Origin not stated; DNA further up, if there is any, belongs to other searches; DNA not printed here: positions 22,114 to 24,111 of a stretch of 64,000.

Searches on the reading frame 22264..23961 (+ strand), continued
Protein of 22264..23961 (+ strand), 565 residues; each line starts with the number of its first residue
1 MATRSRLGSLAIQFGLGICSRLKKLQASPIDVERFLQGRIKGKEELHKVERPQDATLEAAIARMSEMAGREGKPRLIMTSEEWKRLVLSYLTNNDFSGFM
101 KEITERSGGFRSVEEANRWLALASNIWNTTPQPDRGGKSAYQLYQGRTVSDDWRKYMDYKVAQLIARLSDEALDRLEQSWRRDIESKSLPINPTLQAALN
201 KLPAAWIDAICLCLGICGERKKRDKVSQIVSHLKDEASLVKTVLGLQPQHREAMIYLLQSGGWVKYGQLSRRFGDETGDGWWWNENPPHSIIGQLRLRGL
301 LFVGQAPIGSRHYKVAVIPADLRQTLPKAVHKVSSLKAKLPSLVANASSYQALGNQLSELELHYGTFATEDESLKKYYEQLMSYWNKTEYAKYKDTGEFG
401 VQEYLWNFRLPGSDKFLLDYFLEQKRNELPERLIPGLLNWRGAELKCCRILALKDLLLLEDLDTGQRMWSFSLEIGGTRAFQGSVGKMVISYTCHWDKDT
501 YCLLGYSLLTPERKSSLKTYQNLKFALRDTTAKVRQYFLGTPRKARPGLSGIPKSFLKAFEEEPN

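Call 35: search_protein_representatives(alignment_id=A2)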
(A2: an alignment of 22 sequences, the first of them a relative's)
Query: 22 sequences, 718 profile positions. Proteins with E-value up to 0.001 (for the whole library): 836; up to 1e-10: 578; up to 1e-30: 182. The best 150 are listed.
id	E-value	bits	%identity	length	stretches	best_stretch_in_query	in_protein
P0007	0.0e+00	1270.6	-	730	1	1-717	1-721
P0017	1.2e-202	691.6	-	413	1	302-715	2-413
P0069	7.3e-137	474.2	-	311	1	1-302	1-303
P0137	1.6e-129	449.9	-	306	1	1-293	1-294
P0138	2.5e-99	350.1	-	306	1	1-297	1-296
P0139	3.8e-99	349.5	-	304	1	3-295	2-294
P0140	2.2e-96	340.4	-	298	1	1-250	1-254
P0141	1.1e-95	338.1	-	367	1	347-716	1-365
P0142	1.7e-95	337.5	-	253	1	467-716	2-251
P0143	1.5e-93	331.0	-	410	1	4-297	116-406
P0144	4.8e-93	329.4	-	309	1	1-297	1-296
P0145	4.7e-85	302.9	-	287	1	30-238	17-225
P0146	3.2e-84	300.2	-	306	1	1-297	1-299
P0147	1.6e-79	284.7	-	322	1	2-256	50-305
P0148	4.6e-79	283.1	-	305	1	1-296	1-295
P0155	1.1e-64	235.6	-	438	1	315-483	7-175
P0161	4.5e-61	223.6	-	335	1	322-478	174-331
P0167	9.0e-55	202.8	-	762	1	5-210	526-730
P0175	1.7e-49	185.4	-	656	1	324-497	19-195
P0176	2.2e-48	181.7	-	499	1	327-482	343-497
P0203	2.8e-40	154.9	-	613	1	290-487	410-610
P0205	2.9e-40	154.9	-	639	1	327-487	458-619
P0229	1.1e-36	143.1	-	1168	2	319-479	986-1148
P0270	4.2e-33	131.2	-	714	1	296-505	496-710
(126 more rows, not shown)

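Call 36: search_protein_families(library=pfam, proteins=[P0155, P0161, P0175, P0176, P0203, P0205, P0229, P0270, P0167, P0143], max_evalue=0.01)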
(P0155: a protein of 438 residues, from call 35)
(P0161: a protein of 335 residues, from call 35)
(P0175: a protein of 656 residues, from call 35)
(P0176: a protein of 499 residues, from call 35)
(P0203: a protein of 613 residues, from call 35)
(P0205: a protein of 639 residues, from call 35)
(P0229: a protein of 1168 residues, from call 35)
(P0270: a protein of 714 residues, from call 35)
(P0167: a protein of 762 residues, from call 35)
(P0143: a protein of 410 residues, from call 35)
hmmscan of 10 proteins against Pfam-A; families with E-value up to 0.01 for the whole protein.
P0155 (438 aa): 0 families

P0161 (335 aa): 1 family
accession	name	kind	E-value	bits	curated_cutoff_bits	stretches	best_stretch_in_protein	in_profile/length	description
PF07929.16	PRiA4_ORF3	-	7e-28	97.9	26.6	1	3-135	2-130/173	Plasmid pRiA4b ORF-3-like protein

P0175 (656 aa): 24 families
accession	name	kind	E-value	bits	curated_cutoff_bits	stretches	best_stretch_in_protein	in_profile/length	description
PF07719.23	TPR_2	-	7.4e-38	126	27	5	391-420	5-34/34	Tetratricopeptide repeat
PF00515.34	TPR_1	-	2.3e-36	122.6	27.8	4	391-420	5-34/34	Tetratricopeptide repeat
PF13414.12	TPR_11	-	1.8e-35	120.8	26.8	3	394-435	1-42/42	TPR repeat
PF13431.12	TPR_17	-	6.2e-30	101.4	24.4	3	409-442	1-34/34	Tetratricopeptide repeat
PF13181.12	TPR_8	-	2.3e-27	93.2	25.7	3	391-419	5-33/34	Tetratricopeptide repeat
PF13424.12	TPR_12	-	1.4e-25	89.7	30.1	3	422-487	4-73/77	Tetratricopeptide repeat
PF13432.12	TPR_16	-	2.6e-24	85.7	32.7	3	201-257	7-63/65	Tetratricopeptide repeat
PF13176.12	TPR_7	-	5.7e-23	79.4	27.9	3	391-418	3-32/36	Tetratricopeptide repeat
PF14559.12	TPR_19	-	4.4e-22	78.6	25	4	399-454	3-58/68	Tetratricopeptide repeat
PF13428.12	TPR_14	-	1.7e-21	75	23.5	3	326-362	7-43/44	Tetratricopeptide repeat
PF13174.12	TPR_6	-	8.8e-21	73.5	26.3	1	260-290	1-31/33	Tetratricopeptide repeat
PF13371.12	TPR_9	-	7.4e-20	71.2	35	4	393-455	1-63/73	Tetratricopeptide repeat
PF13374.12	TPR_10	-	4.6e-13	49.2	27.5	2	422-449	3-30/42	Tetratricopeptide repeat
PF12895.13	ANAPC3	-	2.7e-12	47.2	27.2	2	214-284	12-81/82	Anaphase-promoting complex, cyclosome, subunit 3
PF07721.20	TPR_4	-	3.9e-12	46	27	0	324-345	5-26/26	Tetratricopeptide repeat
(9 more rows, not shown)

P0176 (499 aa): 9 families
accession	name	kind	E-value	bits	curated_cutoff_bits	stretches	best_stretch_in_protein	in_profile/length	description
PF04184.18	ST7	-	5.2e-13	48.8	24.3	1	77-245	164-340/533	ST7 protein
PF14559.12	TPR_19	-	3.4e-10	40.5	25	1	172-225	1-53/68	Tetratricopeptide repeat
PF13428.12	TPR_14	-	1.3e-09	38.2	23.5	1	163-199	2-38/44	Tetratricopeptide repeat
PF13432.12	TPR_16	-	2.6e-09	37.8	32.7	2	133-195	8-64/65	Tetratricopeptide repeat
PF13181.12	TPR_8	-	2.6e-06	27.6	25.7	1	164-194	3-33/34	Tetratricopeptide repeat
PF00515.34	TPR_1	-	0.00014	22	27.8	1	164-194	3-33/34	Tetratricopeptide repeat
PF13414.12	TPR_11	-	0.00024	21.2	26.8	0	174-193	6-25/42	TPR repeat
PF13174.12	TPR_6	-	0.00039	21.3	26.3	0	164-193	2-31/33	Tetratricopeptide repeat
PF07719.23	TPR_2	-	0.0004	20.7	27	0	167-195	6-34/34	Tetratricopeptide repeat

P0203 (613 aa): 8 families
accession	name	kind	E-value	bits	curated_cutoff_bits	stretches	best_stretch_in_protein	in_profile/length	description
PF14559.12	TPR_19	-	1.6e-09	38.4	25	1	367-433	1-68/68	Tetratricopeptide repeat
PF07719.23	TPR_2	-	2.1e-08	34.1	27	0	149-173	2-26/34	Tetratricopeptide repeat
PF13181.12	TPR_8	-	0.00013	22.3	25.7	0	72-95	6-29/34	Tetratricopeptide repeat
PF13174.12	TPR_6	-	0.00024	22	26.3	0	393-416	2-25/33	Tetratricopeptide repeat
PF24575.1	TPR_Slam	-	0.00037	21.3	35.2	1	135-178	34-77/104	Surface lipoprotein assembly modifier, N-terminal TPR repeats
PF13432.12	TPR_16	-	0.00055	20.8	32.7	0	327-381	2-55/65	Tetratricopeptide repeat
PF09613.16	HrpB1_HrpK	-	0.0032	17.6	29.3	0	47-90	59-102/126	Bacterial type III secretion protein (HrpB1_HrpK)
PF12895.13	ANAPC3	-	0.0077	16.9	27.2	0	387-427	19-59/82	Anaphase-promoting complex, cyclosome, subunit 3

P0205 (639 aa): 7 families
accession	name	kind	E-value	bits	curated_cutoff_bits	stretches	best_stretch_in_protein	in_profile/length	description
PF14559.12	TPR_19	-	1.4e-08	35.4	25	1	339-387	1-49/68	Tetratricopeptide repeat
PF13432.12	TPR_16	-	8.3e-08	33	32.7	1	367-423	1-57/65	Tetratricopeptide repeat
PF07719.23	TPR_2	-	4.2e-07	30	27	0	5-35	2-32/34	Tetratricopeptide repeat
PF13428.12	TPR_14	-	1.3e-06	28.9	23.5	1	364-406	2-44/44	Tetratricopeptide repeat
PF07721.20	TPR_4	-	1.1e-05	26.1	27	0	364-387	2-25/26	Tetratricopeptide repeat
PF13174.12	TPR_6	-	0.00055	20.9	26.3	0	365-395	2-32/33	Tetratricopeptide repeat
PF24575.1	TPR_Slam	-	0.0097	16.8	35.2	0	325-370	43-88/104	Surface lipoprotein assembly modifier, N-terminal TPR repeats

P0229 (1168 aa): 3 families
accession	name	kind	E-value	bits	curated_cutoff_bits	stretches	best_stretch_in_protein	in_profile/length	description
PF02810.21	SEC-C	-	1.5e-09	38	20.4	1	427-445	1-19/19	SEC-C motif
PF13646.12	HEAT_2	-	0.0029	18.3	27.7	0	212-282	21-88/88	HEAT repeats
PF09722.15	Xre_MbcA_ParS_C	-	0.005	17.2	24.5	0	873-905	13-45/51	Antitoxin Xre/MbcA/ParS C-terminal toxin-binding domain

P0270 (714 aa): 17 families
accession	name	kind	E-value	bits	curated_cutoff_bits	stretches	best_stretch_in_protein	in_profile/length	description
PF07719.23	TPR_2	-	2.2e-15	55.8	27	0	468-492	2-26/34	Tetratricopeptide repeat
PF14559.12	TPR_19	-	6.8e-13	49.2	25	2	411-469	3-61/68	Tetratricopeptide repeat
PF13424.12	TPR_12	-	7.2e-12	45.8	30.1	1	436-491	6-69/77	Tetratricopeptide repeat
PF13432.12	TPR_16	-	9.1e-11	42.4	32.7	0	456-497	27-61/65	Tetratricopeptide repeat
PF02810.21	SEC-C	-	9.6e-10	38.6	20.4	1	6-23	1-18/19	SEC-C motif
PF00515.34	TPR_1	-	8.9e-09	35.2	27.8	0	406-425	8-27/34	Tetratricopeptide repeat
PF13181.12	TPR_8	-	1.1e-08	35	25.7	0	136-161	3-28/34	Tetratricopeptide repeat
PF13428.12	TPR_14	-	6.8e-08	32.9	23.5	0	70-97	8-36/44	Tetratricopeptide repeat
PF07721.20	TPR_4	-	6e-07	29.9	27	0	468-488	2-22/26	Tetratricopeptide repeat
PF13374.12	TPR_10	-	1.5e-06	28.4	27.5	0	472-491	7-26/42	Tetratricopeptide repeat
PF13431.12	TPR_17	-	3.4e-05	24.2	24.4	0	464-488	10-34/34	Tetratricopeptide repeat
PF20308.4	TPR-S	-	0.00024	22.1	27.6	0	81-167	4-85/102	Tetratricopeptide Repeats-Sensor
PF12895.13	ANAPC3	-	0.00034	21.3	27.2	0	206-239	45-78/82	Anaphase-promoting complex, cyclosome, subunit 3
PF13174.12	TPR_6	-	0.0026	18.7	26.3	0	219-248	2-31/33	Tetratricopeptide repeat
PF08623.16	TIP120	-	0.0051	17.1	25.9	0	75-132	59-103/166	TATA-binding protein interacting (TIP20)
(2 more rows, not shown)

P0167 (762 aa): 0 families

P0143 (410 aa): 1 family
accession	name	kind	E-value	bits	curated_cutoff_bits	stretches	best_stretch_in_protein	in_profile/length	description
PF19935.4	DUF6398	-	9.6e-16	58.5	27.2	1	1-56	49-104/106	Domain of unknown function (DUF6398)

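Call 40: predict_structure(alignment_id=A3)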
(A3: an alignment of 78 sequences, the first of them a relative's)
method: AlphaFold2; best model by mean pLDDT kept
length: 716 residues; sequences in the alignment: 78
mean_pLDDT: 84.1   pTM: 0.41
mean pLDDT of the five models: 84.1, 83.5, 83.0, 82.4, 81.5
residues with pLDDT >= 90: 360; 70-90: 257; 50-70: 52; < 50: 47
segments of 3 or more residues with pLDDT < 50: 192-199, 297-308, 487-496, 693-703, 713-716
pLDDT, mean of each block of 10 residues (from residue 1): 88 97 96 85 78 94 96 97 93 96 94 94 95 91 92 92 74 88 85 45 87 95 95 95 82 90 81 93 82 58 42 72 77 87 94 88 87 87 96 92 92 91 70 62 88 92 91 95 62 48 83 93 92 94 85 94 87 91 86 90 87 87 79 87 82 86 77 91 90 46 50 44
secondary structure, 60 per line:
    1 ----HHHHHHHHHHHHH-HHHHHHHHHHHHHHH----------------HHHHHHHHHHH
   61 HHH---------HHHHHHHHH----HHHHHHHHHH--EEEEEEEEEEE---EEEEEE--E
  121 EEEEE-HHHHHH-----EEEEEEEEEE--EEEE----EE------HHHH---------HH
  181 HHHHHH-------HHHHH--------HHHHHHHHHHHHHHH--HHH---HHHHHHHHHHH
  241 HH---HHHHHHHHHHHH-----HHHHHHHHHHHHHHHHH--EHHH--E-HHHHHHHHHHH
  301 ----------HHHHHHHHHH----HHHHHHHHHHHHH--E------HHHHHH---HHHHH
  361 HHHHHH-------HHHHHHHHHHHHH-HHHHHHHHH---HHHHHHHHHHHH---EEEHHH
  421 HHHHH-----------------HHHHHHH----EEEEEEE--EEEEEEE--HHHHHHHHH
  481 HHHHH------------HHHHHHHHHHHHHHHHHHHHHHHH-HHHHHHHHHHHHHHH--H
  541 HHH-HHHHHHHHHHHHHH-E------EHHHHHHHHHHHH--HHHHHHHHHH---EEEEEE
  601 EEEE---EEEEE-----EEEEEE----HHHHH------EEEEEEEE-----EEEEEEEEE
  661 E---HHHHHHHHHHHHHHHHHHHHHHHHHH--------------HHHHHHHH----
elements in order (helices of 4 or more, strands of 3 or more residues): H5-17 H19-33 H50-63 H73-81 H86-95 E98-108 E112-117 E120-125 H127-132 E138-147 E150-153 H166-169 H179-186 H194-198 H207-221 H230-242 H246-257 H263-279 H290-300 H311-320 H325-337 H347-352 H356-366 H374-386 H388-396 H400-411 E415-417 H418-425 H443-449 E454-460 E463-469 H472-485 H498-521 H523-537 H540-543 H545-558 H568-579 H582-591 E595-604 E608-612 E618-623 H628-632 E639-646 E652-661 H665-690 H705-712

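Call 43: fold_search(model_id=the predicted structure, library=pdb)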
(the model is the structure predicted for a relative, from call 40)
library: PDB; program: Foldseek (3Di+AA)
matches with E <= 10: 662; with E <= 0.001: 0
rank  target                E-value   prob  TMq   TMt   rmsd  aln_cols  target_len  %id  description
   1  8sok_B                4.1e-02  0.63  0.09  0.17  22.6       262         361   11  Cryo-EM structure of human CST bound to POT1(ESDL)/TPP1 in the presence of telomeric ssDNA (released 2023-06-07)
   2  6aqg_A                5.3e-02  0.54  0.09  0.12  17.1       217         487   12  Crystal Structure of Lysyl-tRNA Synthetase from Mycobacterium ulcerans complexed with L-lysine and Cladosporin (released 2017-08-30)
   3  6kcn_A                6.8e-02  0.51  0.09  0.12  18.5       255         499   10  Crystal structure of plasmodium lysyl-tRNA synthetase in complex with a cladosporin derivative 4 (released 2020-04-08)
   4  2qby_B                7.5e-02  0.95  0.10  0.17  11.2       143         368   24  Crystal structure of a heterodimer of Cdc6/Orc1 initiators bound to origin DNA (from S. solfataricus) (released 2007-09-11)
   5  5e1w                  8.7e-02  0.89  0.11  0.35  12.1       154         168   15  Crystal structure of the organohalide sensing RdhR-CbdbA1625 transcriptional regulator in the ligand free form (released 2016-10-05)
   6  4gop_B                9.1e-02  0.80  0.09  0.37   5.6       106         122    7  Structure and Conformational Change of a Replication Protein A Heterotrimer Bound to ssDNA (released 2012-11-28)
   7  9mj5_B                1.2e-01  0.84  0.11  0.29  11.8       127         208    9  Catalytic domain of human DNA polymerase alpha in complex with DNA and RPA (released 2025-02-19)
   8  6w6w_C                1.2e-01  0.47  0.09  0.19  24.1       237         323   12  Cryo-EM structure of CST bound to telomeric single-stranded DNA (released 2020-06-03)
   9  9di4_B                1.4e-01  0.98  0.09  0.37   3.4        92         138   10  RMI1-RMI2 bound to cyclic peptide L4 (released 2025-07-02)
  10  1t9h                  1.4e-01  0.97  0.07  0.17   4.7        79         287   19  The crystal structure of YloQ, a circularly permuted GTPase. (released 2004-11-02)
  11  9dhk_B                1.4e-01  0.95  0.09  0.39   5.5        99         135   12  RMI1-RMI2 bound to cyclic peptide L3 (released 2025-07-02)
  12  9pd3_O                1.5e-01  0.75  0.10  0.29  11.5       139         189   12  NER dual incision complex - DuIS (released 2026-02-18)
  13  9dhk_E                1.6e-01  0.99  0.09  0.41   3.5        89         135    9  RMI1-RMI2 bound to cyclic peptide L3 (released 2025-07-02)
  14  5x4z_G                1.6e-01  0.98  0.07  0.27   4.8        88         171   17  RNA Polymerase II from Komagataella Pastoris (Type-1 crystal) (released 2017-05-17)
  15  7qh8                  1.6e-01  0.28  0.08  0.12  17.6       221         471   14  CRYSTAL STRUCTURE OF LYSYL-TRNA SYNTHETASE FROM Mycobacterium tuberculosis COMPLEXED WITH L-LYSINE (released 2022-10-19)
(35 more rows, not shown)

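Call 56: search_protein_families(library=phrogs, proteins=[P0002, L012:3556-3996:+], max_evalue=0.01)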
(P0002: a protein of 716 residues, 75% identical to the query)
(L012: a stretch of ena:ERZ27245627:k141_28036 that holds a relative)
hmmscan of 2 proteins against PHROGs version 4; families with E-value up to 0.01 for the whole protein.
P0002 (716 aa): 0 families

L012:3556-3996:+ (146 aa): 0 families

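Call 57: search_solved_structures(query=L012:3556-3993:+, max_evalue=10)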
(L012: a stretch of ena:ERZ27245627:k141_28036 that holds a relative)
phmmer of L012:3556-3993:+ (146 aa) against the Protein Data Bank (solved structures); distinct sequences matched with E-value up to 10: 6.
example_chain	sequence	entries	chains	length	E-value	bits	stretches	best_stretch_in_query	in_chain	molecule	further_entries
7xsj_C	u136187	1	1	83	0.32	14.3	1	56-97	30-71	Amyloid-beta A4 precursor protein-binding family A member 1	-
28ln_Bv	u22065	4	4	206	0.89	12.8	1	64-137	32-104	Transcription factor BTF3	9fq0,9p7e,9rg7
7udj_H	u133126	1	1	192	0.91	12.8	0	35-110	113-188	De novo designed helical repeat protein RPB_PEW3_R4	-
5d3m_B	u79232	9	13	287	0.93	12.8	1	106-142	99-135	Energy-coupling factor transporter ATP-binding protein EcfA2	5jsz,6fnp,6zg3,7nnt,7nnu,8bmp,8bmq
8bms_B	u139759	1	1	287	0.94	12.8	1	106-142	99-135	Energy-coupling factor transporter ATP-binding protein EcfA2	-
6t59_NB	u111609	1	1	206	1.1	12.5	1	77-137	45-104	Transcription factor BTF3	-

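Call 68: predict_structure(alignment_id=A5)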
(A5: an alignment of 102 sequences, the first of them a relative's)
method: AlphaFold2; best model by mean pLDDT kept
length: 303 residues; sequences in the alignment: 102
mean_pLDDT: 88.5   pTM: 0.65
mean pLDDT of the five models: 88.5, 88.3, 86.7, 85.6, 84.4
residues with pLDDT >= 90: 199; 70-90: 84; 50-70: 17; < 50: 3
segments of 3 or more residues with pLDDT < 50: none
pLDDT, mean of each block of 10 residues (from residue 1): 87 97 95 88 85 95 95 96 89 95 94 94 93 93 88 94 83 92 88 55 87 95 94 93 86 91 84 93 78 70 44
secondary structure, 60 per line:
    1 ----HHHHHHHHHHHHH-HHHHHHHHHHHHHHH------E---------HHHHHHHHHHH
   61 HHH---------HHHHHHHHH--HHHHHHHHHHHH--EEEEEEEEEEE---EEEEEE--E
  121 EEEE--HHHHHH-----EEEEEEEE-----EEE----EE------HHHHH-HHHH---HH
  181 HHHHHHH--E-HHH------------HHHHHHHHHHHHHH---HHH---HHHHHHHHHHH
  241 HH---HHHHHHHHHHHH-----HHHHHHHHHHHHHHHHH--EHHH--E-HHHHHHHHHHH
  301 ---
elements in order: H5-17 H19-33 H50-63 H73-81 H84-95 E98-108 E112-117 E120-124 H127-132 E138-145 E151-153 H166-170 H172-175 H179-187 H207-220 H230-242 H246-257 H263-279 H290-300
